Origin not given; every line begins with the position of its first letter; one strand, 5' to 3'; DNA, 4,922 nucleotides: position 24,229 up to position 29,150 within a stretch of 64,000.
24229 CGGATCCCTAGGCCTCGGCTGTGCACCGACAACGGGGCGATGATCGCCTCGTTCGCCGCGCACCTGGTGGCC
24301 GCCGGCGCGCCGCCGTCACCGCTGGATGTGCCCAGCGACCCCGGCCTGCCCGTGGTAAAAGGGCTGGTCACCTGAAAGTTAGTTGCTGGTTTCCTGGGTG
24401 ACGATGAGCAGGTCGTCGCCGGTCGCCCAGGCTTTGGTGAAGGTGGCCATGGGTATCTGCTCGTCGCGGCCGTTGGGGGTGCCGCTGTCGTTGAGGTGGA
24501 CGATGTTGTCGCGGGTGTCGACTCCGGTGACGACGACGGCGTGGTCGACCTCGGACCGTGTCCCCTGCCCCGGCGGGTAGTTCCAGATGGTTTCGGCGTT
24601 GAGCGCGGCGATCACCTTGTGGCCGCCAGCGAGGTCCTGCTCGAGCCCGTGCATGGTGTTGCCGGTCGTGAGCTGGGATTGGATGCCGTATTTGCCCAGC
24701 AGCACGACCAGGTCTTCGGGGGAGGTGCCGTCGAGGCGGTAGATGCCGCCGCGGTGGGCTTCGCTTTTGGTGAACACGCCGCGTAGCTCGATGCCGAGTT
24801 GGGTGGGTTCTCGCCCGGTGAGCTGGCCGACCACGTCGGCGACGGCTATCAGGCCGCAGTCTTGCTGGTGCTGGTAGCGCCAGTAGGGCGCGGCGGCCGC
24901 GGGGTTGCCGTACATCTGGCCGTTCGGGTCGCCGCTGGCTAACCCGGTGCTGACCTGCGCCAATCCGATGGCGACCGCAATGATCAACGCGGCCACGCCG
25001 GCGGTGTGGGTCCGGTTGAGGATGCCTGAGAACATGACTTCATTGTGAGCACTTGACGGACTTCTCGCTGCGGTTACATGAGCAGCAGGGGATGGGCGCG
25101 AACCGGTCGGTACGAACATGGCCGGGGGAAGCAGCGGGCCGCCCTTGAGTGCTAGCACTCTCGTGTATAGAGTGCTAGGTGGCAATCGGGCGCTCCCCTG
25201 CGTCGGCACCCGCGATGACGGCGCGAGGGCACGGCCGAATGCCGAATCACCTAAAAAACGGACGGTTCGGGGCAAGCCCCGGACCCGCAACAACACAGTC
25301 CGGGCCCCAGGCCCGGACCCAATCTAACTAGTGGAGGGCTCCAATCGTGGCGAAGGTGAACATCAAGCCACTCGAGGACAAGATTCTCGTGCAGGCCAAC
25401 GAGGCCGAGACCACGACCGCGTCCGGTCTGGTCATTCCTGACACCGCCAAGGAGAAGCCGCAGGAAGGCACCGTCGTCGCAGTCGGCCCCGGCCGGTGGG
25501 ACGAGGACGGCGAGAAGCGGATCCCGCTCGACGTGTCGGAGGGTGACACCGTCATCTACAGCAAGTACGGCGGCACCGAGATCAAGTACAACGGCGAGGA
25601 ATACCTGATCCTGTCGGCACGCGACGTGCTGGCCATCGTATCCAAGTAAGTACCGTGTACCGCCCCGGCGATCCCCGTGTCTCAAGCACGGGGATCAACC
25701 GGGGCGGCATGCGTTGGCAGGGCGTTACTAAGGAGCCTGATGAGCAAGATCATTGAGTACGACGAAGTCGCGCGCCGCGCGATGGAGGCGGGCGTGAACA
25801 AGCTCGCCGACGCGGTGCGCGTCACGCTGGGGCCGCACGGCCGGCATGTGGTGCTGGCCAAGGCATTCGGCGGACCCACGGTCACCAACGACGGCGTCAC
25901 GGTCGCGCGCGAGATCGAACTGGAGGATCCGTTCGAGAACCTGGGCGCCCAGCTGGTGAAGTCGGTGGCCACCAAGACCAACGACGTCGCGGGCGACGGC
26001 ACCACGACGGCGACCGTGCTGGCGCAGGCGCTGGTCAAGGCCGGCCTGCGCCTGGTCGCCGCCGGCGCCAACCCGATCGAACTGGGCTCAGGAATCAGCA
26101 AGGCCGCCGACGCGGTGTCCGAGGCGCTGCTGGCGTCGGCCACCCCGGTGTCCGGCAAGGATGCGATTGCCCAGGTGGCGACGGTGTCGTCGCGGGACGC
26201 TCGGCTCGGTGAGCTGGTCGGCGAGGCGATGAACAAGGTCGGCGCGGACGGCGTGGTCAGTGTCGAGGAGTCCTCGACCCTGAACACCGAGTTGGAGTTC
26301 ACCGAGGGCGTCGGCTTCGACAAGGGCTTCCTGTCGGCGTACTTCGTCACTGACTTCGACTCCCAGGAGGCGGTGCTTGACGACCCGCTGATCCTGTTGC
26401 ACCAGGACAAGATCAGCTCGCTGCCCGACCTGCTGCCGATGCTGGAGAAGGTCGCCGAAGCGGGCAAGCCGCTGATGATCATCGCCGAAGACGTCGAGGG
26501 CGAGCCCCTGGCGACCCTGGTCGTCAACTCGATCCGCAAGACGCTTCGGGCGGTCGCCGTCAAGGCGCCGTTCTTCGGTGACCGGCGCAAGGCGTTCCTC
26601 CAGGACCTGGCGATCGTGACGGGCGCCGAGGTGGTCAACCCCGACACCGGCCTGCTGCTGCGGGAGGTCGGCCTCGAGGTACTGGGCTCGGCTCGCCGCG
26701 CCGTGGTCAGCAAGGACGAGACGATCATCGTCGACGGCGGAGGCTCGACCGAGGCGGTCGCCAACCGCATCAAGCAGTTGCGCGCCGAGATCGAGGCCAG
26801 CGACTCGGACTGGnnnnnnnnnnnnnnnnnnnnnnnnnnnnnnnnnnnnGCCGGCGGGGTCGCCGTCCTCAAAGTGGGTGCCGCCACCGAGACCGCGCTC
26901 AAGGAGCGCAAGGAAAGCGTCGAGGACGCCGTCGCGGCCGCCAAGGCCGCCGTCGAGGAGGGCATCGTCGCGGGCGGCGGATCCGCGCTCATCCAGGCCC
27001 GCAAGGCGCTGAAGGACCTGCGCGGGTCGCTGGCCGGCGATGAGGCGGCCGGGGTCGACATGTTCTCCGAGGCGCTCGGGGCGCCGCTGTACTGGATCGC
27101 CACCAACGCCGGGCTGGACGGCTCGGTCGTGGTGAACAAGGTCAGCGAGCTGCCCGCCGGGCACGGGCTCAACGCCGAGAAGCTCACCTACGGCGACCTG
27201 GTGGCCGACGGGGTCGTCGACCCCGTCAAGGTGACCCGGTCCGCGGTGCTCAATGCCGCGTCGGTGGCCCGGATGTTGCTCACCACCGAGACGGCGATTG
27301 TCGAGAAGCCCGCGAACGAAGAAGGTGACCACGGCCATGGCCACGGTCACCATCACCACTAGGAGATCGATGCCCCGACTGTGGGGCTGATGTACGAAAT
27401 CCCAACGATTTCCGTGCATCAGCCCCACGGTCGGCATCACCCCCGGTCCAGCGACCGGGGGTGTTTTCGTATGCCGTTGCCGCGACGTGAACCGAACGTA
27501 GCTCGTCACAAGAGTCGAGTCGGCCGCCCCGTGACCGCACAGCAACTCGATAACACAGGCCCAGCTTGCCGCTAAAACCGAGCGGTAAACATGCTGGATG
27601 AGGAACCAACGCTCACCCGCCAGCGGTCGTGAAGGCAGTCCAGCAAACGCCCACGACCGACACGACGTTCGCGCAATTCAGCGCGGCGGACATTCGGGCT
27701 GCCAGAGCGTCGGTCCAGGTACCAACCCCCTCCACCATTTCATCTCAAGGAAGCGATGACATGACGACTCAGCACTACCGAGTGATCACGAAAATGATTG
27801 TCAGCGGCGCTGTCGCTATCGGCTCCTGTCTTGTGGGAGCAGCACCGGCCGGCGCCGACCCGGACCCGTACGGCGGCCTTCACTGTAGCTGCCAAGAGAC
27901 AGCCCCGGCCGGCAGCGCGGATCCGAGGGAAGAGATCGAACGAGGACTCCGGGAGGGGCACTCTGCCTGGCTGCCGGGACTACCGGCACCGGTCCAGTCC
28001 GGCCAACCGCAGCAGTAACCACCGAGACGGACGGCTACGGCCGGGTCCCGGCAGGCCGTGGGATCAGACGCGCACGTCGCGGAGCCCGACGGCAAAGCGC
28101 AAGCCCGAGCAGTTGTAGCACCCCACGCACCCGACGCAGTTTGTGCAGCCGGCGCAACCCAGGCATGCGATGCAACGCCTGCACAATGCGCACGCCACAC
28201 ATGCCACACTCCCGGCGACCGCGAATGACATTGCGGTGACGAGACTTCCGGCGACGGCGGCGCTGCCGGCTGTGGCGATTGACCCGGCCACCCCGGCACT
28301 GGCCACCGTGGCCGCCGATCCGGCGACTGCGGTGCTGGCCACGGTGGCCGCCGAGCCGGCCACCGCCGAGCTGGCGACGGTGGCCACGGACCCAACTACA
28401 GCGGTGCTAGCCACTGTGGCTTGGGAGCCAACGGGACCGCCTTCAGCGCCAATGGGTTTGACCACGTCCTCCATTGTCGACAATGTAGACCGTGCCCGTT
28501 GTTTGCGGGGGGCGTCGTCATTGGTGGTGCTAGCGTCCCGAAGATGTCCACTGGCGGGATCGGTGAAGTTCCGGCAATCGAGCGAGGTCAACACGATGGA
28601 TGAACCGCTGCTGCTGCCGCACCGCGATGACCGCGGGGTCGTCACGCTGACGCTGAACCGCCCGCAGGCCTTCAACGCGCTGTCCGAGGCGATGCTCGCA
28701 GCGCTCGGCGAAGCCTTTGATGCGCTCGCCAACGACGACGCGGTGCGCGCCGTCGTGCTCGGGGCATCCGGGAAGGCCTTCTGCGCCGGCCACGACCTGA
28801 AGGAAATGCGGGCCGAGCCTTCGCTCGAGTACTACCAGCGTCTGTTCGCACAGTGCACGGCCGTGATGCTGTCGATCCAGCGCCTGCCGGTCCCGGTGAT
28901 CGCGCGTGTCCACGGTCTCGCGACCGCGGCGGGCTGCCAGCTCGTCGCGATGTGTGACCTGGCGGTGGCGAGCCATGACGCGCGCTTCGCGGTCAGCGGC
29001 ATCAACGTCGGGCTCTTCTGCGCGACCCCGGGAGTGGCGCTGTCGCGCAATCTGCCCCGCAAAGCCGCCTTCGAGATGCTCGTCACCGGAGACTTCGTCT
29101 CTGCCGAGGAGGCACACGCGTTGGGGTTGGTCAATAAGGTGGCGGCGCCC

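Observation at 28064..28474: Orphan 136-codon ORF built from one unbroken period-3 register: 25 x [G/A]-[S/T/V]-x triplets followed by 11 cysteines spaced exactly CxxC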

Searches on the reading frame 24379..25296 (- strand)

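Call 85: search_protein_families(library=pfam, proteins=[window:24379-25296:-], max_evalue=0.00001)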
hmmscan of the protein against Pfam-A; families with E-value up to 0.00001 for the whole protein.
window:24379-25296:- (305 aa): 1 family
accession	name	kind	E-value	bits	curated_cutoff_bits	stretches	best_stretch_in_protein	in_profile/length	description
PF13529.12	Peptidase_C39_2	-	4.9e-06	27.6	24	1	144-271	13-142/143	Peptidase_C39 like family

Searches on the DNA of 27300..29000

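Call 64: search_rna_families(source=window, start=27300, end=29000, threshold=evalue, max_evalue=1)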
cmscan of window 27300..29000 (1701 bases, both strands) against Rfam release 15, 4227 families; matches with E-value up to 1: 6.
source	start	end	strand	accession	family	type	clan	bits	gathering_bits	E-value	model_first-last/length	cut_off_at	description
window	27362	27426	+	RF02470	Ms_IGR-8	Gene; sRNA;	-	32.3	44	0.00013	1-63/63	no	Mycobacterium sRNA Ms_IGR-8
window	27367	27441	+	RF00869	mir-BART7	Gene; miRNA;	-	24.8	70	0.046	1-84/84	no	mir-BART7 microRNA precursor family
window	27383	27445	-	RF02470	Ms_IGR-8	Gene; sRNA;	-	22.4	44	0.045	1-63/63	no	Mycobacterium sRNA Ms_IGR-8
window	27369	27438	-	RF04104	MIR918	Gene; miRNA;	-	21.9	268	0.36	1-265/265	no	MIR918 microRNA precursor family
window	27374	27435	+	RF03355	mir-2008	Gene; miRNA;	-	21.2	93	0.28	1-85/85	no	mir-2008 microRNA precursor family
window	27362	27444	-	RF03461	MIR842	Gene; miRNA;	-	20.8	85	0.52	1-127/127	no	MIR842 microRNA precursor family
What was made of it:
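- Tried and rejected: No Rfam family lies in or next to the ORF (call 64).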
